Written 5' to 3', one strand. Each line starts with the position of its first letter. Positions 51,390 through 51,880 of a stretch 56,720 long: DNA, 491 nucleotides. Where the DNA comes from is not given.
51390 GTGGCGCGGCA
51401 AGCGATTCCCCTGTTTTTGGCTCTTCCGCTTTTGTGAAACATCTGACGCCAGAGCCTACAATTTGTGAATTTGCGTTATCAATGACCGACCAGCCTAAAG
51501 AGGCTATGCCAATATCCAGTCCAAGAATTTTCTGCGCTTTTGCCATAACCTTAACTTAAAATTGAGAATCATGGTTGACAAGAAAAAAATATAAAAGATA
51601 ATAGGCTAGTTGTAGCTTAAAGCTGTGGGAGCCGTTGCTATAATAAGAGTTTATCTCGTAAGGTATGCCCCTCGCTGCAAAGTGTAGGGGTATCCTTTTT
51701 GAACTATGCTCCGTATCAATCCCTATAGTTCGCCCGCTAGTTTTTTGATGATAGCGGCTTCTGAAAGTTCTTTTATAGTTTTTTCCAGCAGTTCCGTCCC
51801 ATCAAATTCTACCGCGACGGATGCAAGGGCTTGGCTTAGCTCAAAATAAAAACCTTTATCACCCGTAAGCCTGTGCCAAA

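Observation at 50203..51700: Decayed type II-C CRISPR-Cas locus: a Cas9 N-terminal stump beside an apparently intact tracrRNA gene, with no cas1, cas2 or array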

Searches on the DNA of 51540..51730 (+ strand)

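Call 16: search_rna_families(source=window, start=51540, end=51730, threshold=evalue, max_evalue=10, show_alignments=3)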
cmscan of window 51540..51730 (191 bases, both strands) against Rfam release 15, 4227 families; matches with E-value up to 10: 4.
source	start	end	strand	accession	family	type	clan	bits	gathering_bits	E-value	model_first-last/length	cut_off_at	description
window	51648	51700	+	RF02838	Ref55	Gene; sRNA;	-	18.8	43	2.2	1-54/54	no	Enterococcus sRNA 55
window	51609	51644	+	RF01344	CRISPR-DR34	Gene; CRISPR;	-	18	35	0.39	1-36/36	no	CRISPR RNA direct repeat element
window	51579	51698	+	RF02618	SSRC34_2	Gene; sRNA;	-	17.1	48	1.4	1-125/125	no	Streptococcus sRNA 34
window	51540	51615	+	RF01578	RUF1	Gene; sRNA;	-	10.7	70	8.7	185-264/264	5'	Plasmodium RNA of unkown function RUF1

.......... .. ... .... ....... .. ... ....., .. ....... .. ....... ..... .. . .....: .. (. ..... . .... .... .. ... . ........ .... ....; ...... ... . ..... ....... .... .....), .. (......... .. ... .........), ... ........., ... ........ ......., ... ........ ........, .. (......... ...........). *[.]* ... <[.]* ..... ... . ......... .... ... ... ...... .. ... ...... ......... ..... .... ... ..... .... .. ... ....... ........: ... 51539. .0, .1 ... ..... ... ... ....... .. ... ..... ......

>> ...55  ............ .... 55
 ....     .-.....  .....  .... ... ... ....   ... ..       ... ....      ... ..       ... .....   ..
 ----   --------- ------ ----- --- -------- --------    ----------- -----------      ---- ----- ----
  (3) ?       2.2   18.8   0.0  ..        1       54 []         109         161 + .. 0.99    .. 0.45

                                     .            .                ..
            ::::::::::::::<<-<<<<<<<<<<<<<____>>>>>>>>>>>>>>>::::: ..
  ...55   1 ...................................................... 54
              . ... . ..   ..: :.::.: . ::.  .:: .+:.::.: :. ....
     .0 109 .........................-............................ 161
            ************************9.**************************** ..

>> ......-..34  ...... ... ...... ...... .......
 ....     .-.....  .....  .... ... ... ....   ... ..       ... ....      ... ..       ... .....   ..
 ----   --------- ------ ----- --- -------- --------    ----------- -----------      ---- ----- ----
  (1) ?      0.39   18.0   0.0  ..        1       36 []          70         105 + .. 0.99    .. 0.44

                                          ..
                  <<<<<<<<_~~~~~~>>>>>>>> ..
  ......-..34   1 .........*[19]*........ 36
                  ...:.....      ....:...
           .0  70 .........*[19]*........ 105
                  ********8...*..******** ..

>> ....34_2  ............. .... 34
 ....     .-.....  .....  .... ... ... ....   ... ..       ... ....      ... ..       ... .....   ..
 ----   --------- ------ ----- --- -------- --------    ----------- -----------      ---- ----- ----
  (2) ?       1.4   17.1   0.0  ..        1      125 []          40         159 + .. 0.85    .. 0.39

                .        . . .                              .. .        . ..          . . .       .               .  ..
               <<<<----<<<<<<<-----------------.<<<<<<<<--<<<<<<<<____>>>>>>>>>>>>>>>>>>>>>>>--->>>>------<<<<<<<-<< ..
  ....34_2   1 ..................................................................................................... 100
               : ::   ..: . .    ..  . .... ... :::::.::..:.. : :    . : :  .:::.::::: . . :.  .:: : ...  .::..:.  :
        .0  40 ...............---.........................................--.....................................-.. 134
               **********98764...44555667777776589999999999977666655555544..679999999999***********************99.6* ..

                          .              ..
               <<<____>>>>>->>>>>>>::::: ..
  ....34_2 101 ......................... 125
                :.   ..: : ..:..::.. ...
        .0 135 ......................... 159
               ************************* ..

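Call 52: build_rna_model(alignment_id=A3, structure=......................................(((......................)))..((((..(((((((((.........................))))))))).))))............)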
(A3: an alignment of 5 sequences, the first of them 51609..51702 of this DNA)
Model R1 built from alignment A3 (5 sequences, 134 columns); structure: as given.
model positions 97; base pairs 16; branch points 1; effective number of sequences 2.99; information 0.59 bits per position. Calibrated on 0.2 Mb of random sequence (short: E-values are rough).
structure used (alignment columns):
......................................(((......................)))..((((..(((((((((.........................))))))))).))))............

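Call 53: search_with_rna_model(model_id=R1, sources=[window, L001, L003, L004, L165, L085, L086, L087, L088, L089, L090, L091, L092, L093, L094, L095, L096, L097, L098, L099, L100, L101, L102, L103, L104, L105, L106, L107, L108, L109, L110, L111, L112, L113, L114, L115, L116, L117, L118, L119, L120, L121, L122, L123, L124, L125, L126, L127, L128, L129, L130, L131, L132, L133, L134, L135, L136, L137, L138, L139, L140, L141, L142, L143, L144, L145, L146, L147, L148, L149, L150, L151, L152, L153, L154, L155, L156, L157, L158, L159, L160, L161, L162, L163, L164], max_evalue=0.1, make_alignment=true)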
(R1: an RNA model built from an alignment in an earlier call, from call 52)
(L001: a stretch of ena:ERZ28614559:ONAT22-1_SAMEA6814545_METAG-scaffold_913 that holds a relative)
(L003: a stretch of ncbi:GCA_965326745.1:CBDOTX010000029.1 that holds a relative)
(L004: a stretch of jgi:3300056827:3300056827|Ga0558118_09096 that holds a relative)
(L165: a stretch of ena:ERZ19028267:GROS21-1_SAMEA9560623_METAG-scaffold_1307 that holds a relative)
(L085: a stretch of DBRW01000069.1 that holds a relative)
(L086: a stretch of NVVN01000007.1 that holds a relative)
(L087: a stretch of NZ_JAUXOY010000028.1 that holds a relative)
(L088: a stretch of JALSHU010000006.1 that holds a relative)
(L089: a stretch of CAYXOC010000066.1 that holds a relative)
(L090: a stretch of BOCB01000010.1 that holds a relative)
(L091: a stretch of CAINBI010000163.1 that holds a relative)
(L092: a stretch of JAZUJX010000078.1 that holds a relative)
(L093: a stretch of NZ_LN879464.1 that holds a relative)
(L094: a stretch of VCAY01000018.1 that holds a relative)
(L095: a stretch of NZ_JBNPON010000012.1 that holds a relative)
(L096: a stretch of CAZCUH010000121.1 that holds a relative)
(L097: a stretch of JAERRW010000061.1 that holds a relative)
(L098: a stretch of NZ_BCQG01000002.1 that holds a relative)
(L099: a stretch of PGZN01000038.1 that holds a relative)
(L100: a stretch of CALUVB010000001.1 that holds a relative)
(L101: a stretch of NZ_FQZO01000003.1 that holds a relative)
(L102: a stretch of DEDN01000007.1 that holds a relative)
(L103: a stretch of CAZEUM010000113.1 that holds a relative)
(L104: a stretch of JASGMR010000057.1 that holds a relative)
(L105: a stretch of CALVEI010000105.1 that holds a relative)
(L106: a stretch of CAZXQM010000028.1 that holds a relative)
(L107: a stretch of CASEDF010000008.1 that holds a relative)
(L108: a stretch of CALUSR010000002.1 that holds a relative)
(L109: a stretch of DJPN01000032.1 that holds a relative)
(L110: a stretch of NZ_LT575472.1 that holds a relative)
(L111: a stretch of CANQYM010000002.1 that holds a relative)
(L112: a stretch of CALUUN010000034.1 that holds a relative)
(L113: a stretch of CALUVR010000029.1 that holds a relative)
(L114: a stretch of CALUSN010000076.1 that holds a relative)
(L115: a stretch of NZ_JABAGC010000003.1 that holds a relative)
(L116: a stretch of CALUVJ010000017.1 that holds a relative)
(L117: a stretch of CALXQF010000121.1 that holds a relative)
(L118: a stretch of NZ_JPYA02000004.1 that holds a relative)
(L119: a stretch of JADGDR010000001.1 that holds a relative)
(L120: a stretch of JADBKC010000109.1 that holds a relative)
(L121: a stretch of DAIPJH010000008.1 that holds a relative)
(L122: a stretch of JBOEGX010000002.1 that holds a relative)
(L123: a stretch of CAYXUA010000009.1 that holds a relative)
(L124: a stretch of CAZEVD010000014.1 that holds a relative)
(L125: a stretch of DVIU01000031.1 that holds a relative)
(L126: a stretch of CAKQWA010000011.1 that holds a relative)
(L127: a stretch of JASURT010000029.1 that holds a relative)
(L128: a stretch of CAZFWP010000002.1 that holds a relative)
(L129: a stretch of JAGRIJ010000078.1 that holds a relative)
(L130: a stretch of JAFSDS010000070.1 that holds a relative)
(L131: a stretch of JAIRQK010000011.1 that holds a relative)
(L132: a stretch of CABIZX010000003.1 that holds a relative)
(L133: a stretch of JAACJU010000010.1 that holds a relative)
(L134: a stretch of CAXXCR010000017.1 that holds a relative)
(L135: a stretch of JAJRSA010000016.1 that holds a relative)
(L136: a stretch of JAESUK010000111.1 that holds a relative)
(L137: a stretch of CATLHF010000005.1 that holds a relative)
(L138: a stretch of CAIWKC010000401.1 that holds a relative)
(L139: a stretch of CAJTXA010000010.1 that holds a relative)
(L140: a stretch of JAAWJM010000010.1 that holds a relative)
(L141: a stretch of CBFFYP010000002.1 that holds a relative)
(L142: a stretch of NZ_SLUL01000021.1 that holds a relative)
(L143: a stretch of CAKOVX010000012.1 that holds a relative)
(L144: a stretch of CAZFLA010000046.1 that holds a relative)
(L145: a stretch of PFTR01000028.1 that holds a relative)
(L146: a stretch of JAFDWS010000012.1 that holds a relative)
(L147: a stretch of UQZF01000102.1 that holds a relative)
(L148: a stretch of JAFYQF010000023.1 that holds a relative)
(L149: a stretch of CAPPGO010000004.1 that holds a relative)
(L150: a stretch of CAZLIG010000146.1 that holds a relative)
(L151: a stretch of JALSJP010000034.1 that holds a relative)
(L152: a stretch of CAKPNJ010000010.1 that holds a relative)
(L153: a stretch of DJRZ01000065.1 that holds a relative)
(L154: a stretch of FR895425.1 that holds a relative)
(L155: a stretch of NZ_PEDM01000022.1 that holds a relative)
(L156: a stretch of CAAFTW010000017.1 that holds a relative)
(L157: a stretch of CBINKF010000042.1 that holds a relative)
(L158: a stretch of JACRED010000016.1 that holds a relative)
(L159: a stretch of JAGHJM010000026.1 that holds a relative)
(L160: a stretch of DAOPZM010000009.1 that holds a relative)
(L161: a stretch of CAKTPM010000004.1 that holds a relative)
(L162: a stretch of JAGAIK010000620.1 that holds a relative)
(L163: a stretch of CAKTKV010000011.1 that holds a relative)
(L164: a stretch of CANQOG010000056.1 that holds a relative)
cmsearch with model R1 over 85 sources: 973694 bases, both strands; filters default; matches with E-value up to 0.1: 86.
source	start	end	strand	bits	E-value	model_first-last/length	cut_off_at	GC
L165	9821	9936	-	91.9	6.4e-19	1-97/97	no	0.41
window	51609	51704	+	86.8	1.1e-17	1-97/97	no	0.45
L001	7673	7765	+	83.2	8.3e-17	1-97/97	no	0.32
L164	4212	4304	+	78.5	1.1e-15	1-97/97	no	0.27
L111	5829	5921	+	77.9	1.5e-15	1-97/97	no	0.31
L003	5237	5356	+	75.7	5.5e-15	1-97/97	no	0.56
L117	1529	1621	+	72.8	2.7e-14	1-97/97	no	0.33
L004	7859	7953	-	71.9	4.3e-14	1-97/97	no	0.46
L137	3706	3798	+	70.5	9.8e-14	1-97/97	no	0.3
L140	5835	5927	+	69.6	1.6e-13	1-97/97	no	0.33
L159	5819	5912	+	67.5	5.3e-13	1-97/97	no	0.34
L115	390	487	+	64.7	2.5e-12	1-97/97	no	0.33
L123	5062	5153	+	63.2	5.7e-12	1-97/97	no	0.34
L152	5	98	+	63.1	5.9e-12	1-97/97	no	0.32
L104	5859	5956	+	62.6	8e-12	1-97/97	no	0.32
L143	5362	5455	+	62.2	9.8e-12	1-97/97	no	0.33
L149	5826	5919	+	58.7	7.2e-11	1-97/97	no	0.29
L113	1169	1258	-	57.5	1.4e-10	1-97/97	no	0.29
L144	5852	5950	+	55.3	4.5e-10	1-97/97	no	0.43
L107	5870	5958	-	55.1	5.1e-10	1-97/97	no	0.3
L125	1744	1833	-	54.8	6.1e-10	1-97/97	no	0.3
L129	5817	5922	-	54.7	6.4e-10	1-97/97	no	0.45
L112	5869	5958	-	53.1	1.6e-09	1-97/97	no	0.31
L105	358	447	-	52.9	1.8e-09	1-97/97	no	0.33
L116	5865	5953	-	52.9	1.8e-09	1-97/97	no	0.33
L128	5834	5961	+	52.8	1.9e-09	1-97/97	no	0.43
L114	3426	3516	-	52.4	2.4e-09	1-97/97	no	0.31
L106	2040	2131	-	51.8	3.2e-09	1-97/97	no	0.34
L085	5852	5976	+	51.6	3.6e-09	1-97/97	no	0.48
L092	5838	5960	+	51.5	3.9e-09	1-97/97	no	0.47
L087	5852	5950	-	49.4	1.3e-08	1-97/97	no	0.39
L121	5819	5922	-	48.5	2e-08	1-97/97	no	0.4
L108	5860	5953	-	48.1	2.6e-08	1-97/97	no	0.23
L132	5840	5937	+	47.3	4.1e-08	1-97/97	no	0.36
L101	5786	5884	+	47.2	4.3e-08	1-97/97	no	0.37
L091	2551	2649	-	47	4.7e-08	1-97/97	no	0.41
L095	5855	5953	+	46.8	5.4e-08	1-97/97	no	0.35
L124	5822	5955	+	46.3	6.8e-08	1-97/97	no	0.34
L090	5869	5978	+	46.2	7.4e-08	1-97/97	no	0.47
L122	5818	5923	-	46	8.1e-08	1-97/97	no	0.42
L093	5853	5963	+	46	8.2e-08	1-97/97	no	0.31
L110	5856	5954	+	45.4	1.2e-07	1-97/97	no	0.37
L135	5656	5767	-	44.9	1.6e-07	1-97/97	no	0.42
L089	333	427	+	44.3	2.1e-07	1-97/97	no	0.55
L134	5844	5940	+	42.9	4.8e-07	1-97/97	no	0.32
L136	1085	1196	-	39.7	2.7e-06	1-97/97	no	0.4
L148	5842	5940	-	39.1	3.9e-06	1-97/97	no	0.25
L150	3147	3255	-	38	7e-06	1-97/97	no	0.5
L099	5787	5884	+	36.1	2.1e-05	1-97/97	no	0.45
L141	5574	5670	+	35.2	3.3e-05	1-97/97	no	0.34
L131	1874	1969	-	34.2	5.9e-05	1-97/97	no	0.27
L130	1017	1112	+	32.6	0.00015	1-97/97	no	0.41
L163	143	238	+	31.1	0.00034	1-97/97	no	0.48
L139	5781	5877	+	29.5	0.00083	1-97/97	no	0.34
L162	351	446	+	28.6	0.0013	1-97/97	no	0.34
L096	184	282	-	28.6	0.0014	1-97/97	no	0.33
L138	4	105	-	28.2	0.0017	1-97/97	no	0.5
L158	5846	5939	-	28.1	0.0018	1-97/97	no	0.51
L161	5870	5966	+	27.9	0.002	1-97/97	no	0.51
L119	5843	5960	-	27.5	0.0025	1-97/97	no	0.32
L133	11009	11109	+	27.3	0.0028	1-97/97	no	0.34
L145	5802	5905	-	26.8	0.0038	1-97/97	no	0.49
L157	5842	5933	-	25.7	0.0069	1-97/97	no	0.42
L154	5630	5747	+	24.7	0.012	1-97/97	no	0.4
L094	5856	5951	-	23.9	0.019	1-97/97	no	0.35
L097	5844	5961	-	23.7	0.02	1-97/97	no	0.34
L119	11137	11199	+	23.2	0.027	1-97/97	no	0.35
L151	366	471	-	23.1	0.029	1-97/97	no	0.5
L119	11731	11801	+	23.1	0.03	1-97/97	no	0.25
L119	12457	12527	+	23.1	0.03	1-97/97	no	0.25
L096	4613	4648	+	22.6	0.038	1-97/97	no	0.33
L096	4547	4582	+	22.6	0.038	1-97/97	no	0.33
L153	2418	2518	-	22.4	0.043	1-97/97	no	0.44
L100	5872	5949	-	22.2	0.049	1-97/97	no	0.31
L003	6807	6858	+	22.1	0.051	1-97/97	no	0.4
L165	14481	14528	+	21.8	0.06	1-97/97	no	0.38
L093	9213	9299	-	21.8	0.061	1-97/97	no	0.31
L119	12787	12868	+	21.7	0.065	1-97/97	no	0.3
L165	17760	17835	+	21.6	0.065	1-97/97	no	0.29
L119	12919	12963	+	21.6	0.066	1-97/97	no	0.33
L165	17430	17495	+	21.6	0.069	1-97/97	no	0.32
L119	10609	10677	+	21.5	0.07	1-97/97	no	0.28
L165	16597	16650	+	21.5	0.072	1-97/97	no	0.33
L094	10481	10553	+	21.4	0.074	1-97/97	no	0.34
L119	11005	11075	+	21.1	0.088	1-97/97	no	0.25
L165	17232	17276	+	20.9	0.097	1-97/97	no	0.36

Alignment A4: 86 matches aligned to the model, 222 columns, each read 5' to 3' on its own strand. Consensus structure (alignment columns), stored with it:
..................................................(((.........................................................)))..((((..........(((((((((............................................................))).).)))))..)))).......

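Call 54: search_with_rna_model(model_id=R1, sources=[L001, L003, L004, L085, L086, L087, L088, L089, L090, L091, L092, L093, L094, L095, L096, L097, L098, L099, L100, L101, L102, L103, L104, L105, L106, L107, L108, L109, L110, L111, L112, L113, L114, L115, L116, L117, L118, L119, L120, L121, L122, L123, L124, L125, L126, L127, L128, L129, L130, L131, L132, L133, L134, L135, L136, L137, L138, L139, L140, L141, L142, L143, L144, L145, L146, L147, L148, L149, L150, L151, L152, L153, L154, L155, L156, L157, L158, L159, L160, L161, L162, L163, L164], max_evalue=0.00001, make_alignment=true)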
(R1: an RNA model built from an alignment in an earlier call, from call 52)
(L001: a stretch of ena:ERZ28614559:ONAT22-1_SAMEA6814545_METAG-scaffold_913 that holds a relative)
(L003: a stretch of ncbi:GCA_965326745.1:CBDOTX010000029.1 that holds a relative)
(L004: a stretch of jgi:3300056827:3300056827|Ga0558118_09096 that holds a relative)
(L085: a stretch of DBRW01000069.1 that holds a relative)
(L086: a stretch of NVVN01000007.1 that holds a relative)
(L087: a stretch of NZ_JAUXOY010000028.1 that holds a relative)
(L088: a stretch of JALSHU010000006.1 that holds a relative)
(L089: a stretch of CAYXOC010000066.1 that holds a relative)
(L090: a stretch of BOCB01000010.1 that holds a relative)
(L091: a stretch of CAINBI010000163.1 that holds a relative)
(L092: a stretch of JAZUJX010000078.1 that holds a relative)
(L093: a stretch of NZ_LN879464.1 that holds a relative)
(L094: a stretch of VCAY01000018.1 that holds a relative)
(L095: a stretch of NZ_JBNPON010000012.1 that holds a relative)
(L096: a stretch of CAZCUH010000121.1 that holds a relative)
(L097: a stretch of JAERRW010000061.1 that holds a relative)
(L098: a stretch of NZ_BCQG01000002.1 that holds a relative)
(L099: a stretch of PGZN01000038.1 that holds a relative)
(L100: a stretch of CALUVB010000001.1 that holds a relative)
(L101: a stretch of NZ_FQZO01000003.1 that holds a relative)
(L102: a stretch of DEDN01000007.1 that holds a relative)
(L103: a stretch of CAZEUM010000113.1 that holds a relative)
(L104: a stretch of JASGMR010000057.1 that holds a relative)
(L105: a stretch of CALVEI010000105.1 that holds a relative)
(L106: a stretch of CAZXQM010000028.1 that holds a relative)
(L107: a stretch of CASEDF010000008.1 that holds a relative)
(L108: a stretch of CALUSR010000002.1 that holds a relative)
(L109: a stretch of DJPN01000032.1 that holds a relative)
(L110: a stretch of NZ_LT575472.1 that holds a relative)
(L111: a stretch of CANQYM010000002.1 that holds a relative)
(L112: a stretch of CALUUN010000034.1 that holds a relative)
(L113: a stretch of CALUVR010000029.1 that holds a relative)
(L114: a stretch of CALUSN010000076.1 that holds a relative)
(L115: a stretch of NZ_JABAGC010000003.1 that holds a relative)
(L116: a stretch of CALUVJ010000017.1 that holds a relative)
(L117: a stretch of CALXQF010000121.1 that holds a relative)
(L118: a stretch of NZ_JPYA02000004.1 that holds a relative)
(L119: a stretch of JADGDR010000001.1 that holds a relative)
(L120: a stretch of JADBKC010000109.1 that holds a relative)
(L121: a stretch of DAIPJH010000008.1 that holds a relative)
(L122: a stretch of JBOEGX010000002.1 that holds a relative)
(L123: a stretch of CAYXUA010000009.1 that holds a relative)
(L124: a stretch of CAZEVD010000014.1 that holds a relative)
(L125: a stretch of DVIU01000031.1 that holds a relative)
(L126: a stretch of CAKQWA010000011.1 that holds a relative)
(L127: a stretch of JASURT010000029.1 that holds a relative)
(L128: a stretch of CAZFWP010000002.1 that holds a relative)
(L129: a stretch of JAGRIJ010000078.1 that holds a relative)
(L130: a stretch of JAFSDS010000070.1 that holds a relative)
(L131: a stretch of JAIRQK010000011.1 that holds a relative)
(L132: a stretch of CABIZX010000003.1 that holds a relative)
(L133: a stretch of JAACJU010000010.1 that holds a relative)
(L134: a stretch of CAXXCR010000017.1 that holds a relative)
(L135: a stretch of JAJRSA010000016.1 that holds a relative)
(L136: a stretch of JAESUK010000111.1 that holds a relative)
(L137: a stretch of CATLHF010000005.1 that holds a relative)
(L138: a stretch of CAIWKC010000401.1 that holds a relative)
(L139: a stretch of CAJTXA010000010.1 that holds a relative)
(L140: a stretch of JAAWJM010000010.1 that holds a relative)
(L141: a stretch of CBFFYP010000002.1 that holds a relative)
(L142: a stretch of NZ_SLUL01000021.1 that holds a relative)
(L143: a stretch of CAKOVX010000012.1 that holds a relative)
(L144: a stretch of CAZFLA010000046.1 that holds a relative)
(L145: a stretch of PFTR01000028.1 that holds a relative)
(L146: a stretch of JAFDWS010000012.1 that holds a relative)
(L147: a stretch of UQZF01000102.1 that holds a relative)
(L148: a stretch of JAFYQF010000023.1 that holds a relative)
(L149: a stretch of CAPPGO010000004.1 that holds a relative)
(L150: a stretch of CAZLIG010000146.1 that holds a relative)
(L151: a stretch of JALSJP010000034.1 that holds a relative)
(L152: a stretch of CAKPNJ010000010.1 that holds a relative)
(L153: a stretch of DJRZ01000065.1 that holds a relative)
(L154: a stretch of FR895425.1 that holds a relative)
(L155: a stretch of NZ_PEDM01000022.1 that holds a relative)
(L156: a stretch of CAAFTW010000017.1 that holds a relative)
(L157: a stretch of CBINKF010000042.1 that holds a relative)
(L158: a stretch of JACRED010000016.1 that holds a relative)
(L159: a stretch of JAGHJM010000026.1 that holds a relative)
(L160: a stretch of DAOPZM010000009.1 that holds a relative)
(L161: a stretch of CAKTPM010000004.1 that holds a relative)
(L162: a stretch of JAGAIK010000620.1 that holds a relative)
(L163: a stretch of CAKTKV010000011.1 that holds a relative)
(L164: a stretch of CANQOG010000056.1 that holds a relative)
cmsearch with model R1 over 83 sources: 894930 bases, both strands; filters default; matches with E-value up to 0.00001: 46.
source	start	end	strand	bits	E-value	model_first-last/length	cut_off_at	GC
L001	7673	7765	+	83.2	7.6e-17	1-97/97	no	0.32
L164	4212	4304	+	78.5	1e-15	1-97/97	no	0.27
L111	5829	5921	+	77.9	1.4e-15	1-97/97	no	0.31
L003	5237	5356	+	75.7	5e-15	1-97/97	no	0.56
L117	1529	1621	+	72.8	2.5e-14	1-97/97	no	0.33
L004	7859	7953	-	71.9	4e-14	1-97/97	no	0.46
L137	3706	3798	+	70.5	9e-14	1-97/97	no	0.3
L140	5835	5927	+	69.6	1.5e-13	1-97/97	no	0.33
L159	5819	5912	+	67.5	4.9e-13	1-97/97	no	0.34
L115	390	487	+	64.7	2.3e-12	1-97/97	no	0.33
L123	5062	5153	+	63.2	5.3e-12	1-97/97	no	0.34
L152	5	98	+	63.1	5.4e-12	1-97/97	no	0.32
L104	5859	5956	+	62.6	7.4e-12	1-97/97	no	0.32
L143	5362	5455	+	62.2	9e-12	1-97/97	no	0.33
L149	5826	5919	+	58.7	6.6e-11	1-97/97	no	0.29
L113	1169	1258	-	57.5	1.3e-10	1-97/97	no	0.29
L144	5852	5950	+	55.3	4.2e-10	1-97/97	no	0.43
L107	5870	5958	-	55.1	4.7e-10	1-97/97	no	0.3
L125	1744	1833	-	54.8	5.6e-10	1-97/97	no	0.3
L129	5817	5922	-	54.7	5.9e-10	1-97/97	no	0.45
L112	5869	5958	-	53.1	1.5e-09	1-97/97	no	0.31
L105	358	447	-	52.9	1.6e-09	1-97/97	no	0.33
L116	5865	5953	-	52.9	1.6e-09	1-97/97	no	0.33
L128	5834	5961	+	52.8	1.7e-09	1-97/97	no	0.43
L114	3426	3516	-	52.4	2.2e-09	1-97/97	no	0.31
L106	2040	2131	-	51.8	2.9e-09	1-97/97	no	0.34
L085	5852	5976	+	51.6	3.3e-09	1-97/97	no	0.48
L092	5838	5960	+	51.5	3.6e-09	1-97/97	no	0.47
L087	5852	5950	-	49.4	1.2e-08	1-97/97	no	0.39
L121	5819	5922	-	48.5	1.9e-08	1-97/97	no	0.4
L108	5860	5953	-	48.1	2.4e-08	1-97/97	no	0.23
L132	5840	5937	+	47.3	3.8e-08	1-97/97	no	0.36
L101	5786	5884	+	47.2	4e-08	1-97/97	no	0.37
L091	2551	2649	-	47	4.3e-08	1-97/97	no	0.41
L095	5855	5953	+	46.8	4.9e-08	1-97/97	no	0.35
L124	5822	5955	+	46.3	6.3e-08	1-97/97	no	0.34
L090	5869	5978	+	46.2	6.8e-08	1-97/97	no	0.47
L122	5818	5923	-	46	7.4e-08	1-97/97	no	0.42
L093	5853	5963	+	46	7.5e-08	1-97/97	no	0.31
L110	5856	5954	+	45.4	1.1e-07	1-97/97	no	0.37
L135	5656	5767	-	44.9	1.4e-07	1-97/97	no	0.42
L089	333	427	+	44.3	1.9e-07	1-97/97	no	0.55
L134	5844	5940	+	42.9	4.4e-07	1-97/97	no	0.32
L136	1085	1196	-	39.7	2.5e-06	1-97/97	no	0.4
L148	5842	5940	-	39.1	3.6e-06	1-97/97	no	0.25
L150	3147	3255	-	38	6.4e-06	1-97/97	no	0.5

Alignment A5: 46 matches aligned to the model, 195 columns, each read 5' to 3' on its own strand. Consensus structure (alignment columns), stored with it:
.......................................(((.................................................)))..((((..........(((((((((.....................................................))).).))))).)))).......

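Call 55: build_rna_model(alignment_id=A5)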
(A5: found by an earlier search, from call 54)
Model R2 built from alignment A5 (46 sequences, 195 columns); structure: stored with the alignment.
model positions 97; base pairs 16; branch points 1; effective number of sequences 4.89; information 0.59 bits per position. Calibrated on 0.2 Mb of random sequence (short: E-values are rough).
structure used (alignment columns):
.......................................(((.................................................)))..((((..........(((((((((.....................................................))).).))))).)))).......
